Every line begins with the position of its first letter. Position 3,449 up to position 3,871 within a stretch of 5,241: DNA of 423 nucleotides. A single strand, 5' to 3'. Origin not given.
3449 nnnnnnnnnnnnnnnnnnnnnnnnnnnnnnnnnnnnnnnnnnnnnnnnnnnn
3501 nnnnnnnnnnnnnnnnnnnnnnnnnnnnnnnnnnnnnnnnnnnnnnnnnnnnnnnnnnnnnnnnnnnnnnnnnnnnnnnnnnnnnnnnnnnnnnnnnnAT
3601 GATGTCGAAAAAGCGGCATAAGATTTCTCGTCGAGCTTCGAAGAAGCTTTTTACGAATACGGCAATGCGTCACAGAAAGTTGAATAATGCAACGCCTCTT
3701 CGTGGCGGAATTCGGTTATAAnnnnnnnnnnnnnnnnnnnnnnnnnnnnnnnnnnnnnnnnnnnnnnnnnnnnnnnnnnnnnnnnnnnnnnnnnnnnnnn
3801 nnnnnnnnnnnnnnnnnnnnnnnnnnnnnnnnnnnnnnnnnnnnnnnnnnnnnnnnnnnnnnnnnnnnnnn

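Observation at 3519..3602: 27-aa cationic amphipathic peptide ORF between VP2 and ORF8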

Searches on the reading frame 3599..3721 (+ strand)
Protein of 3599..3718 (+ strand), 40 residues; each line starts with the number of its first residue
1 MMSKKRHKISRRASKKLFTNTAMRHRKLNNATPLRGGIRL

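Call 14: search_protein_families(library=phrogs, proteins=[window:3599-3718:+], max_evalue=10)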
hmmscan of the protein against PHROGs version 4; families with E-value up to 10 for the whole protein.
seq(40 aa): 1 family
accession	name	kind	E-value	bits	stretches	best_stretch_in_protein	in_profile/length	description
phrog_10695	-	unknown function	1.9e-09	38.4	1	4-40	2-39/39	-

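Call 15: search_protein_families(library=pfam, proteins=[window:3599-3718:+], max_evalue=10)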
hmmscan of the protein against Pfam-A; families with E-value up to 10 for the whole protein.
seq(40 aa): 0 families

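Call 26: search_dna_similar(query=window:3599-3718:+, collection=phages, mode=protein, max_evalue=0.001, max_rows=60)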
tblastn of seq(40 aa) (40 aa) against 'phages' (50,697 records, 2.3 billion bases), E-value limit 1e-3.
Records with a match: 49; places in all: 49; records where one place covers at least 80% of the query: 49.
Best place of each record, by identity: 80-90% 3; 60-80% 17; <60% 29.
By first word of the organism name: Microviridae 31; Dulem 6; Gokushovirinae 4; Gokushovirus 3; Blackfly 2; Microvirus 1; Human 1; Peromfec 1.
By host as written in the record: - 25; Homo sapiens 6; Ciona robusta 5; Varecia variegata 3; Austrosimulium ungulatum 2; porcine 2; bird 1; Eulemur fulvus collaris 1; and 4 more.
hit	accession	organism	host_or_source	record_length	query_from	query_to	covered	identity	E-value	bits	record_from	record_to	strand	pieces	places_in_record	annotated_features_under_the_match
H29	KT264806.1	Gokushovirus WZ-2015a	bird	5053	2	40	98%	89.7%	1e-14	70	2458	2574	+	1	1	none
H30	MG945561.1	Microviridae sp.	dog feces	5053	2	40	98%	89.7%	1e-14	70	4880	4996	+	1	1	none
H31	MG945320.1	Microviridae sp.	pig feces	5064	2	40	98%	84.6%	5e-14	68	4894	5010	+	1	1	none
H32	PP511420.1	Dulem virus 149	Eulemur fulvus collaris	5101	1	40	100%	77.5%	8e-11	59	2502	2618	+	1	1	DNA binding protein | hypothetical protein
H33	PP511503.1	Dulem virus 149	Varecia variegata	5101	1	40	100%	77.5%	8e-11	59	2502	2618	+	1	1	DNA binding protein | hypothetical protein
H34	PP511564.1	Dulem virus 149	Varecia variegata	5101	1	40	100%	77.5%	8e-11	59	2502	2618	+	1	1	DNA binding protein | hypothetical protein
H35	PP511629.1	Dulem virus 149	Varecia variegata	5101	1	40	100%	77.5%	8e-11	59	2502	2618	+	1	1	DNA binding protein | hypothetical protein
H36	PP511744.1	Dulem virus 149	Lemur catta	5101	1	40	100%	77.5%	8e-11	59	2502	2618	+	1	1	DNA binding protein | hypothetical protein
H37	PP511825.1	Dulem virus 149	Propithecus coquereli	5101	1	40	100%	77.5%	8e-11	59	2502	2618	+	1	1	DNA binding protein | hypothetical protein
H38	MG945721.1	Microviridae sp.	pig feces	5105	2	40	98%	77.5%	1e-10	58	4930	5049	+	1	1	none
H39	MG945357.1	Microviridae sp.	pig feces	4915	1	40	100%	64.3%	2e-5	44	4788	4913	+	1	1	none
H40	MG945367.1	Microviridae sp.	pig feces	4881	1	40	100%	64.3%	2e-5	44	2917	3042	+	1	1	none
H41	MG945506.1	Microviridae sp.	pig feces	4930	1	40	100%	61.9%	2e-5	44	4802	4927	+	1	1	none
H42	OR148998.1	Microvirus D_HF4_298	Homo sapiens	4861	1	40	100%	58.5%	2e-5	44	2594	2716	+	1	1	none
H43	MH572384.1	Microviridae sp.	Ciona robusta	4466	4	40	93%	62.2%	2e-4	41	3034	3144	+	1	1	none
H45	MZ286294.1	Microviridae sp.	Homo sapiens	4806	4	40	93%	60.5%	2e-4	41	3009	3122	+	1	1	none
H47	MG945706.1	Microviridae sp.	pig feces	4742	5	40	90%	62.2%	8e-4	39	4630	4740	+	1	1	none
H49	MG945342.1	Microviridae sp.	pig feces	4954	5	40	90%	61.1%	2e-4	41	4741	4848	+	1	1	none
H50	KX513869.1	Human gut gokushovirus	Homo sapiens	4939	1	40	100%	53.7%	2e-5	44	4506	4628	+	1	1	none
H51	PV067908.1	Gokushovirinae sp.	Homo sapiens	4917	2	40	98%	55.0%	2e-5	44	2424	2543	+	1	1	none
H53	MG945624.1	Microviridae sp.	cattle genital tract secretion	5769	2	40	98%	55.0%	1e-4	42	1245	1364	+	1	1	none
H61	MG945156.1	Microviridae sp.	yak feces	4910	1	40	100%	51.2%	7e-5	42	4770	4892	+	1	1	similar to VP5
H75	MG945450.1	Microviridae sp.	yak feces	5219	4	40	93%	50.0%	8e-4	39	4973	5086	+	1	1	similar to VP5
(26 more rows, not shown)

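Call 28: get_annotated_region(hit=H31, flank=1000)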
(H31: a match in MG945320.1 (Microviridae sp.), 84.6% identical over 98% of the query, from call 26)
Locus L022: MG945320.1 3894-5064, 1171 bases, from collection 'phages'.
description: UNVERIFIED: Microviridae sp. isolate 1616-1801, complete genome.
organism: Microviridae sp. (NCBI taxid 2202644)
taxonomy: Viruses; Monodnaviria; Sangervirae; Phixviricota; Malgrandaviricetes; Petitvirales; Microviridae
host: -; source: pig feces; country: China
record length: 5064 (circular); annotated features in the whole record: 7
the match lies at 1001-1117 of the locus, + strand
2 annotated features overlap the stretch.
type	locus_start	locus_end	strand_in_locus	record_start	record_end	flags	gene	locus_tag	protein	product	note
misc_feature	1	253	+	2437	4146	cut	-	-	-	-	similar to VP1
misc_feature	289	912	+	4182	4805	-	-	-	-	-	similar to VP2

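Call 29: get_annotated_region(hit=H32, flank=1000)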
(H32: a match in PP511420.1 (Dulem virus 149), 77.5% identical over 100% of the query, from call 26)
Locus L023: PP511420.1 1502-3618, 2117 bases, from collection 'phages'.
description: Dulem virus 149 isolate Duke_21_83, complete genome.
organism: Dulem virus 149 (NCBI taxid 3145626)
taxonomy: Viruses; Monodnaviria; Sangervirae; Phixviricota; Malgrandaviricetes; Petitvirales; Microviridae; Microvirus
host: Eulemur fulvus collaris; source: feces; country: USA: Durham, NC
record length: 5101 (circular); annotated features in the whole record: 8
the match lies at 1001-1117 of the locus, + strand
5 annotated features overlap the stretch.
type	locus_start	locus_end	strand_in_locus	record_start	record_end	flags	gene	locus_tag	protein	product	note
CDS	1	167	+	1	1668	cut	-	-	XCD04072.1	major capsid protein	-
CDS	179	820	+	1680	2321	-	-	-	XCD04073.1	DNA pilot protein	-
CDS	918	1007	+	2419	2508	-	-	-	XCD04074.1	hypothetical protein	-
CDS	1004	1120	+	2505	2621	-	-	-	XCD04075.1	DNA binding protein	-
CDS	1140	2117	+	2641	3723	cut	-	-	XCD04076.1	replication initiator protein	-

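Call 30: get_annotated_region(hit=H38, flank=1000)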
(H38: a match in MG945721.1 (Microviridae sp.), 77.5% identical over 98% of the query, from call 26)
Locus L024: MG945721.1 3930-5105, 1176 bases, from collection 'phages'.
description: UNVERIFIED: Microviridae sp. isolate 2097-1801, complete genome.
organism: Microviridae sp. (NCBI taxid 2202644)
taxonomy: Viruses; Monodnaviria; Sangervirae; Phixviricota; Malgrandaviricetes; Petitvirales; Microviridae
host: -; source: pig feces; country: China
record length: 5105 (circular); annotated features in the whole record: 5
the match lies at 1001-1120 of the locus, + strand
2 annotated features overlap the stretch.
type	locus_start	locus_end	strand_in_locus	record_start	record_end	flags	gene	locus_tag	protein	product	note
misc_feature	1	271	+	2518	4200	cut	-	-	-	-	similar to VP1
misc_feature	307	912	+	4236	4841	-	-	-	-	-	similar to VP2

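Call 31: get_annotated_region(hit=H39, flank=1000)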
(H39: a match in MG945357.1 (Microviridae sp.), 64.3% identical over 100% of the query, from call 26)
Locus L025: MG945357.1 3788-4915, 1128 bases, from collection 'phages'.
description: UNVERIFIED: Microviridae sp. isolate 2878-18011, complete genome.
organism: Microviridae sp. (NCBI taxid 2202644)
taxonomy: Viruses; Monodnaviria; Sangervirae; Phixviricota; Malgrandaviricetes; Petitvirales; Microviridae
host: -; source: pig feces; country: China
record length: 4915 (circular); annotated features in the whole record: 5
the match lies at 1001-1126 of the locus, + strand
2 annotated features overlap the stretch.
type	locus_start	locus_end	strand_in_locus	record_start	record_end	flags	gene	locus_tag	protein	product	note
misc_feature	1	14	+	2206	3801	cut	-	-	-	-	similar to VP1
misc_feature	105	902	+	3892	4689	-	-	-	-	-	similar to VP2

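Call 32: get_annotated_region(hit=H42, flank=1000)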
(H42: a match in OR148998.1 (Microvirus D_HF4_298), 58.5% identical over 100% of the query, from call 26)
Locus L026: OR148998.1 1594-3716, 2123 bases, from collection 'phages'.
description: Microvirus D_HF4_298, complete genome.
organism: Microvirus D_HF4_298 (NCBI taxid 3071178)
taxonomy: Viruses; Monodnaviria; Sangervirae; Phixviricota; Malgrandaviricetes; Petitvirales; Microviridae
host: Homo sapiens; source: saliva (passive drool collection); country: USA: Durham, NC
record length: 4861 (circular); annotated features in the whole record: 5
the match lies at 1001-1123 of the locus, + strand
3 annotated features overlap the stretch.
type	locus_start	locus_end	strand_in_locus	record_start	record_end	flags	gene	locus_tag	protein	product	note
CDS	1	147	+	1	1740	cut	-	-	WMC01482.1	major capsid protein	-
CDS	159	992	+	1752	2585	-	-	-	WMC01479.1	DNA pilot protein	-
CDS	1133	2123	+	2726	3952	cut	-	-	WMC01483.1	replication initiator protein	-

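Call 37: find_related_loci(query=A2, collection=viral_contigs, flank=1500)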
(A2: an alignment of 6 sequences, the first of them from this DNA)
Query A2 (39 aa) in viral_contigs; peptide patterns used: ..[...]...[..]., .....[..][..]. (x = any residue, [..] = any of these).
161 stretches matched a pattern; 44 encode a relative of the query (tblastn E <= 1e-3); 44 distinct loci.
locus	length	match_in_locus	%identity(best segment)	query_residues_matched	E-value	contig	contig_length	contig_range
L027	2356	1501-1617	90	1-39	3e-19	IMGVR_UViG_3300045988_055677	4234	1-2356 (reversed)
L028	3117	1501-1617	90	1-39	5e-19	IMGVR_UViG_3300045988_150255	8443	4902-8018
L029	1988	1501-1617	90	1-39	7e-19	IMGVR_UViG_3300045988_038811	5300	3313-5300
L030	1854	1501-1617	79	1-39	7e-15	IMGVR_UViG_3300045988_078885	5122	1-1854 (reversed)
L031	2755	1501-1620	70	1-39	9e-14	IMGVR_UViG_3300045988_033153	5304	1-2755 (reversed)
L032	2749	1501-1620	70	1-39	2e-13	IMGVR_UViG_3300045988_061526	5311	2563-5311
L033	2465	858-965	61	5-39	4e-9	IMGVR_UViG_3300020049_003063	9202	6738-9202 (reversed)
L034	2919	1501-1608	61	5-39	4e-9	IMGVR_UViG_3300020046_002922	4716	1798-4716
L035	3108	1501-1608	61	5-39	4e-9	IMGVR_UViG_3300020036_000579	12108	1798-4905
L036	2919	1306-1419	63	3-39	4e-9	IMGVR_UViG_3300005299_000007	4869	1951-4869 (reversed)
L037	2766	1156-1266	59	4-39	8e-9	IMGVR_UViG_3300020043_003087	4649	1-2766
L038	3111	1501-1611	54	3-39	1e-8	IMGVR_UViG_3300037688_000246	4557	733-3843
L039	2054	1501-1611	54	3-39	1e-8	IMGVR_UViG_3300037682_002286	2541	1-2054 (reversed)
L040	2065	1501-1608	57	3-39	2e-8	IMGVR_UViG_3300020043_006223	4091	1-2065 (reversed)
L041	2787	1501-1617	54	3-39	6e-8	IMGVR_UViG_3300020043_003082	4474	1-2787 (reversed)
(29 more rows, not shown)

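Call 42: find_homologous_proteins(query=window:3599-3718:+, max_evalue=0.001)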
Query seq(40 aa) (40 aa): 12 proteins with E <= 0.001 among 13 candidates.
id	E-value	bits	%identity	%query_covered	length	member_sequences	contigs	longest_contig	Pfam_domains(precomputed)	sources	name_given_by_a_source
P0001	2.1e-16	74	97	98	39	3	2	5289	-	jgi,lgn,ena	jgi:hypothetical protein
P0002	2.0e-15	71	95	98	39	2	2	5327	-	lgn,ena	-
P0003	5.3e-14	67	90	98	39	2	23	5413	-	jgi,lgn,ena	jgi:hypothetical protein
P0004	1.9e-13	65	85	98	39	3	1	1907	-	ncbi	-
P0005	2.4e-13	65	90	98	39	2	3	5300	-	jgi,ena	jgi:hypothetical protein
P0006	3.8e-13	64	87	98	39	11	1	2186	-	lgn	-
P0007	7.4e-13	63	90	98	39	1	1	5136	-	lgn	-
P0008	7.9e-13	63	87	98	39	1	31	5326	-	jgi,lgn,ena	jgi:hypothetical protein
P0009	3.8e-12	61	85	98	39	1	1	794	-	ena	-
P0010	4.4e-12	61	85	98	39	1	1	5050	-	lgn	-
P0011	2.0e-10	56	80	98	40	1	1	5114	-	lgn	-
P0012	8.9e-10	54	80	98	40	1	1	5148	-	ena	-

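Call 43: find_encoding_contigs(protein=P0001, flank=1500, max_places=10)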
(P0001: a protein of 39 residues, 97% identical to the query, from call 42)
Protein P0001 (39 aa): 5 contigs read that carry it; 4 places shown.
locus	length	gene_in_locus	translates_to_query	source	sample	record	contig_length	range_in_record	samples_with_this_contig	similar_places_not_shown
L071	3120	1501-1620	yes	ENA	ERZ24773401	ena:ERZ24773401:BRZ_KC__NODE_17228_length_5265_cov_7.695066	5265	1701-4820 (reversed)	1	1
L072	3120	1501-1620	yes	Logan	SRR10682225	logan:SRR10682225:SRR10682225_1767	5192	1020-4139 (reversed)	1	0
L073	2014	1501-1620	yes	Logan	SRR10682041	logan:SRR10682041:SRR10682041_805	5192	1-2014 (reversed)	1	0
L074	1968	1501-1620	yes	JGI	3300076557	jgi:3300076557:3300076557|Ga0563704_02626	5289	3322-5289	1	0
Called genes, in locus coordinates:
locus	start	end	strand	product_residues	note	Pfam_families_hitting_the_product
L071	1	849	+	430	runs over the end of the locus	?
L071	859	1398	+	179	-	-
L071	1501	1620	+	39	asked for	-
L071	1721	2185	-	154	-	PF02305:Phage_F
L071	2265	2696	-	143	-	PF09675:Chlamy_scaf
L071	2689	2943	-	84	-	-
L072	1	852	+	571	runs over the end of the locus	PF02305:Phage_F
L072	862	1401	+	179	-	-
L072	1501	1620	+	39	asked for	-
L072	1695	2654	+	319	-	PF23343:REP_ORF2-G2P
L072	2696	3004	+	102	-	PF20577:Phage_ORF5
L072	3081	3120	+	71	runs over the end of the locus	-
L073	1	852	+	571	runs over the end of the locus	PF02305:Phage_F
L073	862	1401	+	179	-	-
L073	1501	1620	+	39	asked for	-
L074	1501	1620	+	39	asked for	-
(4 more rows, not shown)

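Call 44: find_encoding_contigs(protein=P0002, flank=1500, max_places=10)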
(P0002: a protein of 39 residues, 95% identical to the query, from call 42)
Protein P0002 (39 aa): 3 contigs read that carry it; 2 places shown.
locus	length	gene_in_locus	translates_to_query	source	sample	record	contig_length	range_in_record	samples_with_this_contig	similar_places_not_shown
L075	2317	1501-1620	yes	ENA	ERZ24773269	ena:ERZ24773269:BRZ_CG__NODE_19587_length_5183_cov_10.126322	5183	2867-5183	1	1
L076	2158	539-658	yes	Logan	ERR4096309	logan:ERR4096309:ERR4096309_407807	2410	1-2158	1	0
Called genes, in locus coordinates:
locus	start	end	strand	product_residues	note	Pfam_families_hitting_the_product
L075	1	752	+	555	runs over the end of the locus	PF02305:Phage_F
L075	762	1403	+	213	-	-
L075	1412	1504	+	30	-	-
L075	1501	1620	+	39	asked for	-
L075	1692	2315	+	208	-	?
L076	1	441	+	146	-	?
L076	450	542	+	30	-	-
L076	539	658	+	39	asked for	-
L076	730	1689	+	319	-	PF23343:REP_ORF2-G2P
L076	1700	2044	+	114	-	PF20577:Phage_ORF5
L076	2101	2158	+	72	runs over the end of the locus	-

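Call 45: find_encoding_contigs(protein=P0003, flank=1500, max_places=10)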
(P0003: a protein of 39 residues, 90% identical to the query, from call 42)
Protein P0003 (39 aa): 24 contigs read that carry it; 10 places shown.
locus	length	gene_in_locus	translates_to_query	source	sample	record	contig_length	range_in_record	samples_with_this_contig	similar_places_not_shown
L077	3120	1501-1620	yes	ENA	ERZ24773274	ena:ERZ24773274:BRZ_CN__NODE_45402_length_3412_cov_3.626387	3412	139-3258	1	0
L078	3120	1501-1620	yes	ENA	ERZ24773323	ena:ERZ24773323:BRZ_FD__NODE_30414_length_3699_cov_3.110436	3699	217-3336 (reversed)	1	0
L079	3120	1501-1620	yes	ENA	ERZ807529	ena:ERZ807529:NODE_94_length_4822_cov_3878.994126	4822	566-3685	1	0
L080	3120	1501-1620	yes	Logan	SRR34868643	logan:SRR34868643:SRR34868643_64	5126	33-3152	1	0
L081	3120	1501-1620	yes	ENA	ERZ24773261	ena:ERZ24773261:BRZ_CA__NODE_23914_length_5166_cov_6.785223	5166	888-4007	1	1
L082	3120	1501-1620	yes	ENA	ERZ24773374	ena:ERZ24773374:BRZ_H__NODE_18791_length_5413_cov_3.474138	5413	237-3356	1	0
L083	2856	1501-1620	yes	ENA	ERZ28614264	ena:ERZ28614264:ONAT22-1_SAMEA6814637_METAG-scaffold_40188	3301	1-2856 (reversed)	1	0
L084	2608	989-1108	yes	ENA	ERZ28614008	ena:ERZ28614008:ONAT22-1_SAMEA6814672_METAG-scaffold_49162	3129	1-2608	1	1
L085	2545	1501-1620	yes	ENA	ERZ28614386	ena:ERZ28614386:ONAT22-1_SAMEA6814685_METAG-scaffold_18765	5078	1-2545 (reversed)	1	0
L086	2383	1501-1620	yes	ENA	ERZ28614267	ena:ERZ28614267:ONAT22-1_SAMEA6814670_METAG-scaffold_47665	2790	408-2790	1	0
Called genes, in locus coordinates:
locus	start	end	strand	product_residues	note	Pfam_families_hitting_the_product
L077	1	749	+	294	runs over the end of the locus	?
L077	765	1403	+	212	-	-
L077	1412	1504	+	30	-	-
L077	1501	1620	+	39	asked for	-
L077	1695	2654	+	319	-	PF23343:REP_ORF2-G2P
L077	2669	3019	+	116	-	PF20577:Phage_ORF5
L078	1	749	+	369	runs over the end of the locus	?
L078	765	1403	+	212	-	-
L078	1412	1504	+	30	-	-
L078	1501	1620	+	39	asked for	-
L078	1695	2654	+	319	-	PF23343:REP_ORF2-G2P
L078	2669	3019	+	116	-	PF20577:Phage_ORF5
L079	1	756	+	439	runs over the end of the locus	?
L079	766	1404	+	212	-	-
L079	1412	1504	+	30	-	-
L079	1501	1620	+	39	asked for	-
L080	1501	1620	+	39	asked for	-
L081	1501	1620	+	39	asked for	-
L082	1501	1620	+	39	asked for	-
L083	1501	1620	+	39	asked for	-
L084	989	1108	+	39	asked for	-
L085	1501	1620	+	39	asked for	-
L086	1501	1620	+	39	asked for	-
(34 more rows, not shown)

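Call 46: find_encoding_contigs(protein=P0008, flank=1500, max_places=10)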
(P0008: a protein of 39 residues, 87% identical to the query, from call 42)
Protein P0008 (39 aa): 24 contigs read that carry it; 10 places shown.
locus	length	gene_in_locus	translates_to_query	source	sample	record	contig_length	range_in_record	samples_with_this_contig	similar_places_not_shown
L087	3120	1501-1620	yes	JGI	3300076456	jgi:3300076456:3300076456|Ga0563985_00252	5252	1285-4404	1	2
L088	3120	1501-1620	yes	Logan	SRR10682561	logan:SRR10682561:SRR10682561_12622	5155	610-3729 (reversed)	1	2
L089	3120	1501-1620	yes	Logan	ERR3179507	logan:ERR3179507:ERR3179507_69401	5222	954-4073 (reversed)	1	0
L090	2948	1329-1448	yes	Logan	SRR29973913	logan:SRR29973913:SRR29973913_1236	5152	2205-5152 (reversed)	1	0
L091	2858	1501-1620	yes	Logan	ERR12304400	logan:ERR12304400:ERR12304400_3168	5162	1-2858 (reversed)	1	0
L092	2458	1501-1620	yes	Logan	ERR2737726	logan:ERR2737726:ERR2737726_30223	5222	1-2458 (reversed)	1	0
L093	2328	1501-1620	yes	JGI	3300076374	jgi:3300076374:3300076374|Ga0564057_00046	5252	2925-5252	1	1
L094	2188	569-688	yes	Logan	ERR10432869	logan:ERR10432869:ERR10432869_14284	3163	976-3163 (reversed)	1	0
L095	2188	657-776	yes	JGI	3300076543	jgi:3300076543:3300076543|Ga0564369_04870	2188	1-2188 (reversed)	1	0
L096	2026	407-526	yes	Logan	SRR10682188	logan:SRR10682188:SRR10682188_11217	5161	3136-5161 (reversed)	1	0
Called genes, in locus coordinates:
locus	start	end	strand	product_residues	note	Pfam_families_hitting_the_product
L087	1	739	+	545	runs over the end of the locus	PF02305:Phage_F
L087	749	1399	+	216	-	-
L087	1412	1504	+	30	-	-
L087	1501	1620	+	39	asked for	-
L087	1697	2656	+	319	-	PF23343:REP_ORF2-G2P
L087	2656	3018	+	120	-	PF20577:Phage_ORF5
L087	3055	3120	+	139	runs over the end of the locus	-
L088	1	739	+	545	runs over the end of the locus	PF02305:Phage_F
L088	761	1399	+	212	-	-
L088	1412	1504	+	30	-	-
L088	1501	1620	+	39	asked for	-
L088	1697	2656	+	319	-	PF23343:REP_ORF2-G2P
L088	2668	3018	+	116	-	PF20577:Phage_ORF5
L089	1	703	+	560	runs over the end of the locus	PF02305:Phage_F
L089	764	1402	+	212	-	-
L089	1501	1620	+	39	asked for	-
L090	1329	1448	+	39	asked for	-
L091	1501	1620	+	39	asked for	-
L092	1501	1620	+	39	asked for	-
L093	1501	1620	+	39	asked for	-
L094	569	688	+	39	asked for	-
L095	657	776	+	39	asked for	-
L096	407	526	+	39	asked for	-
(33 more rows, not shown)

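Call 77: get_annotated_region(hit=H50, flank=450)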
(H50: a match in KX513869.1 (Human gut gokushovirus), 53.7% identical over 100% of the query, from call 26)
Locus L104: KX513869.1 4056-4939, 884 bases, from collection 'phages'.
description: Human gut gokushovirus isolate SH-CHD6, complete genome.
organism: Human gut gokushovirus (NCBI taxid 1986031)
taxonomy: Viruses; Monodnaviria; Sangervirae; Phixviricota; Malgrandaviricetes; Petitvirales; Microviridae; Gokushovirinae
host: Homo sapiens; source: human gut; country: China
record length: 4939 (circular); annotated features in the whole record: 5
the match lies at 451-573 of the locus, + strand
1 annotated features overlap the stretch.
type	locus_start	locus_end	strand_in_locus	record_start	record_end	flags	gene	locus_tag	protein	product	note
CDS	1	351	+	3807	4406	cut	-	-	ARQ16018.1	putative VP2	-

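Call 78: get_annotated_region(hit=H51, flank=450)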
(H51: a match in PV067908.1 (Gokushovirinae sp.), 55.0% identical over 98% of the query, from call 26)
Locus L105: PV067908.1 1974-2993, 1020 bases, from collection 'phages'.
description: Gokushovirinae sp. isolate DZY17_k141_0, complete genome.
organism: Gokushovirinae sp. (NCBI taxid 2655021)
taxonomy: Viruses; Monodnaviria; Sangervirae; Phixviricota; Malgrandaviricetes; Petitvirales; Microviridae; Gokushovirinae
host: Homo sapiens; source: -; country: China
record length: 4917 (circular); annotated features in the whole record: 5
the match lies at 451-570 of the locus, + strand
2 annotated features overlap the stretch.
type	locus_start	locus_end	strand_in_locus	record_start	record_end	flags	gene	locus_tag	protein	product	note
CDS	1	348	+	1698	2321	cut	-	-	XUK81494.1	DNA pilot protein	-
CDS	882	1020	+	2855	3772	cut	-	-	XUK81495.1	replication initiation protein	-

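Call 79: get_annotated_region(hit=H53, flank=450)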
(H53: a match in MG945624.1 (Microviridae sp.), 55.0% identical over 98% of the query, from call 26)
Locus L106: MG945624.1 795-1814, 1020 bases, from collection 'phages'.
description: UNVERIFIED: Microviridae sp. isolate 6020-1602, complete genome.
organism: Microviridae sp. (NCBI taxid 2202644)
taxonomy: Viruses; Monodnaviria; Sangervirae; Phixviricota; Malgrandaviricetes; Petitvirales; Microviridae
host: -; source: cattle genital tract secretion; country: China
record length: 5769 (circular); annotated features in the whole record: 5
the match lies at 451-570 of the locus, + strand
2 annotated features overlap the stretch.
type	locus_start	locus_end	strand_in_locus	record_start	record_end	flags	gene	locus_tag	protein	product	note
misc_feature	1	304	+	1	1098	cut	-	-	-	-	similar to VP4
misc_feature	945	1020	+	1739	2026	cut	-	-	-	-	similar to VP5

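Call 80: get_annotated_region(hit=H61, flank=450)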
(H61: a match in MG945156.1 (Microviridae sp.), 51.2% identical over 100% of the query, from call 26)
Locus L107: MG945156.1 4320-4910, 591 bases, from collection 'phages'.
description: UNVERIFIED: Microviridae sp. isolate 351-1711, complete genome.
organism: Microviridae sp. (NCBI taxid 2202644)
taxonomy: Viruses; Monodnaviria; Sangervirae; Phixviricota; Malgrandaviricetes; Petitvirales; Microviridae
host: -; source: yak feces; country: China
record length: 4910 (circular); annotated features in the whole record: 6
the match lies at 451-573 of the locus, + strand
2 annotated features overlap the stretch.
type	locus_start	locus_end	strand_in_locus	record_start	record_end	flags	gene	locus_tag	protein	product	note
misc_feature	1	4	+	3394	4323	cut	-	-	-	-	similar to VP2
misc_feature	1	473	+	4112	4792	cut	-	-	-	-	similar to VP5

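Call 81: get_annotated_region(hit=H49, flank=450)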
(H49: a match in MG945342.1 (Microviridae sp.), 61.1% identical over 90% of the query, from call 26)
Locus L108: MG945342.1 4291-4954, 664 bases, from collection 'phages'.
description: UNVERIFIED: Microviridae sp. isolate 2347-1801, complete genome.
organism: Microviridae sp. (NCBI taxid 2202644)
taxonomy: Viruses; Monodnaviria; Sangervirae; Phixviricota; Malgrandaviricetes; Petitvirales; Microviridae
host: -; source: pig feces; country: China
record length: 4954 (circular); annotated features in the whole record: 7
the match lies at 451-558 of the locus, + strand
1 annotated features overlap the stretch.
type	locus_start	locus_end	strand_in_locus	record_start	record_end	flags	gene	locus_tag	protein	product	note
misc_feature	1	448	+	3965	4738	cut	-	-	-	-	similar to VP2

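Call 82: get_annotated_region(hit=H45, flank=450)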
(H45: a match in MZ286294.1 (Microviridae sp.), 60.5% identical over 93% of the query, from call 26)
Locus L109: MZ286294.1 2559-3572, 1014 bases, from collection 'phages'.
description: Microviridae sp. isolate cebri, complete genome.
organism: Microviridae sp. (NCBI taxid 2202644)
taxonomy: Viruses; Monodnaviria; Sangervirae; Phixviricota; Malgrandaviricetes; Petitvirales; Microviridae
host: Homo sapiens; source: blood; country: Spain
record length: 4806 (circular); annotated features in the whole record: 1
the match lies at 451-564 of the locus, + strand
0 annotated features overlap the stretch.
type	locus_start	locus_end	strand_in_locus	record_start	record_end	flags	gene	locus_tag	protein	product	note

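Call 83: get_annotated_region(hit=H47, flank=450)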
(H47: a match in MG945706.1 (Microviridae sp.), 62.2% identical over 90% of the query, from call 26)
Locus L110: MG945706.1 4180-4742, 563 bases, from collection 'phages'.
description: UNVERIFIED: Microviridae sp. isolate 1806-1801, complete genome.
organism: Microviridae sp. (NCBI taxid 2202644)
taxonomy: Viruses; Monodnaviria; Sangervirae; Phixviricota; Malgrandaviricetes; Petitvirales; Microviridae
host: -; source: pig feces; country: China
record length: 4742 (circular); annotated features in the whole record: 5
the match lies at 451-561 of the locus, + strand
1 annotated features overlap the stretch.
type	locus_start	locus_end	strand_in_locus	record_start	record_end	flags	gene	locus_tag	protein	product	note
misc_feature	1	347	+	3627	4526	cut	-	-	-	-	similar to VP2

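Call 84: get_annotated_region(hit=H75, flank=450)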
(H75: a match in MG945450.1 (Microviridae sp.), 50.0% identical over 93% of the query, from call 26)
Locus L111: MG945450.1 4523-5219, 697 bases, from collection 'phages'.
description: UNVERIFIED: Microviridae sp. isolate 7408-1711, complete genome.
organism: Microviridae sp. (NCBI taxid 2202644)
taxonomy: Viruses; Monodnaviria; Sangervirae; Phixviricota; Malgrandaviricetes; Petitvirales; Microviridae
host: -; source: yak feces; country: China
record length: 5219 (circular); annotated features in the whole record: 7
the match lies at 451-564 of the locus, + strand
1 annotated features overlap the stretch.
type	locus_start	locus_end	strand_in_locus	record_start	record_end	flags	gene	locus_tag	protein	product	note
misc_feature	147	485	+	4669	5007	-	-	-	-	-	similar to VP5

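Call 87: find_related_loci(query=A2, collection=genome_contigs, flank=2500)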
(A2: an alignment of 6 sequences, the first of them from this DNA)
Query A2 (39 aa) in genome_contigs; peptide patterns used: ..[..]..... (x = any residue, [..] = any of these).
12 stretches matched a pattern, but none encodes a relative of the query by tblastn (E <= 1e-3).

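Call 105: search_protein_families(library=pfam, proteins=[window:3602-3721:+], max_evalue=0.01)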
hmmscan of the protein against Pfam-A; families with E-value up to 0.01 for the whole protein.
window:3602-3721:+ (39 aa): 0 families
